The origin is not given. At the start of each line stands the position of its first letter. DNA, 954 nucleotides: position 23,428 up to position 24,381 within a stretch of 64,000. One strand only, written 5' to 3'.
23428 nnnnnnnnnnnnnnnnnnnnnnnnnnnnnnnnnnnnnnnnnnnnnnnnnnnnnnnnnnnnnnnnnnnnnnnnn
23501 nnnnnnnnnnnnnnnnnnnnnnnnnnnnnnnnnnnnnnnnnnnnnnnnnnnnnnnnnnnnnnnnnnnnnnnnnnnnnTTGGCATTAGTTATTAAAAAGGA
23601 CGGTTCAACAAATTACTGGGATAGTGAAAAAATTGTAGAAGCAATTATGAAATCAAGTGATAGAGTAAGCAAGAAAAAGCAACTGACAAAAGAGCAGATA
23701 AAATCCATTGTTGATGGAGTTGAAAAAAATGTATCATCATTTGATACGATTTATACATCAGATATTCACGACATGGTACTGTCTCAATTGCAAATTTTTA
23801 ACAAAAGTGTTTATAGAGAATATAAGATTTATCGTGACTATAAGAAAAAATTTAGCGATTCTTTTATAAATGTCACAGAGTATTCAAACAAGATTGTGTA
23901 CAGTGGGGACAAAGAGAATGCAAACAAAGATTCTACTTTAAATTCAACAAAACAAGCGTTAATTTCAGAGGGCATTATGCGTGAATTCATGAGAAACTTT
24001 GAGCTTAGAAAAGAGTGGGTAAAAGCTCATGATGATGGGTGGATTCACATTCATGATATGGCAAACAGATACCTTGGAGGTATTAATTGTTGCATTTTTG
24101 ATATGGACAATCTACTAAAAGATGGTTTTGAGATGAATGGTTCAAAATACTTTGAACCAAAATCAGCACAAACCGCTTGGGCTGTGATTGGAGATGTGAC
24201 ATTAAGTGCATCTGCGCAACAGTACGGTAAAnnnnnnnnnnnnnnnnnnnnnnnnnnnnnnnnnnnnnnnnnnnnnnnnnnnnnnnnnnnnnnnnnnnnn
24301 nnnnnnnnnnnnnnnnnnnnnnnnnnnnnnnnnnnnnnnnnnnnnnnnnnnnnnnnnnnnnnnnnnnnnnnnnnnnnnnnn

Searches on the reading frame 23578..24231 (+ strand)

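Call 66: search_protein_families(library=pfam, proteins=[window:23578-24231:+], max_evalue=0.001)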
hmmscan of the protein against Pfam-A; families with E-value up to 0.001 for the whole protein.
window:23578-24231:+ (218 aa): 2 families
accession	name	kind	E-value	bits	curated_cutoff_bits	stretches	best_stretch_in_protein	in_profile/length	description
PF13597.11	NRDD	-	1e-19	71.1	26.2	1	113-217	1-104/562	Anaerobic ribonucleoside-triphosphate reductase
PF03477.21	ATP-cone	-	5.6e-12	46.5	25.8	1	4-91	3-88/88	ATP cone domain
